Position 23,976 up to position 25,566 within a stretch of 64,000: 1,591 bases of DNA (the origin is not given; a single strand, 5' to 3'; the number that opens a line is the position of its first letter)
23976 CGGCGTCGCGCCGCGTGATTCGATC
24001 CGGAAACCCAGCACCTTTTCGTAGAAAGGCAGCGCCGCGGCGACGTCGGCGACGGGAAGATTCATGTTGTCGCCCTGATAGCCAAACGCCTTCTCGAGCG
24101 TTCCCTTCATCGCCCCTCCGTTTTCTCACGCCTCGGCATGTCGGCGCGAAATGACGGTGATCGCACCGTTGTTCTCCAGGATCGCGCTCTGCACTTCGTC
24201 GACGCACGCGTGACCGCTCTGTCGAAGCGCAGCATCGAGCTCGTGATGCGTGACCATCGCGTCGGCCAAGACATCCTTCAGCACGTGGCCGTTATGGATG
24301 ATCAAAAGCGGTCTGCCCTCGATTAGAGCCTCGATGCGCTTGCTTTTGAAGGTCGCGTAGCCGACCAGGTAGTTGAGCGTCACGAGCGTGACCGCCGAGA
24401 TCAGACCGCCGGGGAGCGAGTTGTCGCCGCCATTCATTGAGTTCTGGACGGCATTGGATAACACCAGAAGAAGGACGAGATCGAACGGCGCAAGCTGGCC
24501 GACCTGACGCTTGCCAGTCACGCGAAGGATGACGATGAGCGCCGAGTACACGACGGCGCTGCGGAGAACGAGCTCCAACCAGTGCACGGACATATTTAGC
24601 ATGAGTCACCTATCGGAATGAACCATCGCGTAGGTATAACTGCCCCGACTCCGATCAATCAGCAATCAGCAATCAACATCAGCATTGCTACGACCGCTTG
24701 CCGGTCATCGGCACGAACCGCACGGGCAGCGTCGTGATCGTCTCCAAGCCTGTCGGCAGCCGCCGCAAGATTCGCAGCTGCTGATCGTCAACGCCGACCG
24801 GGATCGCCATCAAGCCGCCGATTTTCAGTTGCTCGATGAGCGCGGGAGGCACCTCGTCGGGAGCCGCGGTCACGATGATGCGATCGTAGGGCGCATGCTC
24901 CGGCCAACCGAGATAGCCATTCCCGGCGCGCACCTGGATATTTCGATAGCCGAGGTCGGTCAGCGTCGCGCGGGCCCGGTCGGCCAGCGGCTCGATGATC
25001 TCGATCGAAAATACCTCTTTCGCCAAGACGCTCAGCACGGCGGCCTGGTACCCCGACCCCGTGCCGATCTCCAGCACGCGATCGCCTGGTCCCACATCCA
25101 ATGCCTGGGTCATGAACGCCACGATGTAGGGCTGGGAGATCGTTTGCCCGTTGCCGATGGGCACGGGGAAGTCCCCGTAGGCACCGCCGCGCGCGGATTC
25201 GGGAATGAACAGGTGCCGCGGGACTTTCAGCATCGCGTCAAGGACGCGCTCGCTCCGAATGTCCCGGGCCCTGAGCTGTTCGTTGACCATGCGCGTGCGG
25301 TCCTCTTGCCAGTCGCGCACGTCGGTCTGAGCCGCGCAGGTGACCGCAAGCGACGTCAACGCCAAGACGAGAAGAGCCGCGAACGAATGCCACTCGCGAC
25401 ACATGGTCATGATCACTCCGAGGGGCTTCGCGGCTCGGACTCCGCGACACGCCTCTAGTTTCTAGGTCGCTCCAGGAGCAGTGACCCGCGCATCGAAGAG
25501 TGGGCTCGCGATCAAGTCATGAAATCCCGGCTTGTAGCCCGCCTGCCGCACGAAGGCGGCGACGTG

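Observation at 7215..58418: Intergenic regions built from 7-8 nt tandem units: period conserved, unit sequence locus-specific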

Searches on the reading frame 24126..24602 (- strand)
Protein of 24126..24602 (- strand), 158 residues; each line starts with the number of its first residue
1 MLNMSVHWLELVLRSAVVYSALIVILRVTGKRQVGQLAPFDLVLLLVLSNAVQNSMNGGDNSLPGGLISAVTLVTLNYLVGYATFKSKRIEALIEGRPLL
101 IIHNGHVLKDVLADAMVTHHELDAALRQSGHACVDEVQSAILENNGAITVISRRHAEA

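Call 36: search_protein_families(library=pfam, proteins=[window:24126-24602:-], max_evalue=0.01)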
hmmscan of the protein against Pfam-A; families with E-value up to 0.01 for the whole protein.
window:24126-24602:- (158 aa): 2 families
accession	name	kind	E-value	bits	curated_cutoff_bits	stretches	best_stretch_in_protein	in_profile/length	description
PF04239.17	DUF421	-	1.6e-15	57.1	23.6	1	86-155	2-71/129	YetF C-terminal domain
PF20730.2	YetF_N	-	0.0001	22.5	26.5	1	13-54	6-47/76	YetF N-terminal transmembrane domain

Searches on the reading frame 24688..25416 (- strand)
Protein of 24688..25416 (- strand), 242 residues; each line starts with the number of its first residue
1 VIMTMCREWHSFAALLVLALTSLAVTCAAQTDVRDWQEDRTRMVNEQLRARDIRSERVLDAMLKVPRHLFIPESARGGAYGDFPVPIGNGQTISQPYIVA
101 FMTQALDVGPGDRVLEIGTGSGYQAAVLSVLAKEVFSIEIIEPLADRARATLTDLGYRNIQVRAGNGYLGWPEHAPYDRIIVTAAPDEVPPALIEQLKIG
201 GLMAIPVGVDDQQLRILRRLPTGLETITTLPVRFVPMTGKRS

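Call 36: search_protein_families(library=pfam, proteins=[window:24688-25416:-], max_evalue=0.01)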
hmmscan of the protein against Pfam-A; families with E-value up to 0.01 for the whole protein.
window:24688-25416:- (242 aa): 5 families
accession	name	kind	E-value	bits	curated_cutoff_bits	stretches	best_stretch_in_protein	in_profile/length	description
PF01135.25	PCMT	-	1.4e-59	201.9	20.3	1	43-241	6-209/210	Protein-L-isoaspartate(D-aspartate) O-methyltransferase (PCMT)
PF00398.26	RrnaAD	-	8.4e-06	25.5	24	1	104-167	24-85/263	Ribosomal RNA adenine dimethylase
PF13649.12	Methyltransf_25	-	0.00041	21.4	27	1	114-185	1-73/97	Methyltransferase domain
PF13489.12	Methyltransf_23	-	0.00047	20.4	27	1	110-182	22-87/164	Methyltransferase domain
PF13847.12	Methyltransf_31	-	0.0015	18.6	27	1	111-187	4-91/145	Methyltransferase domain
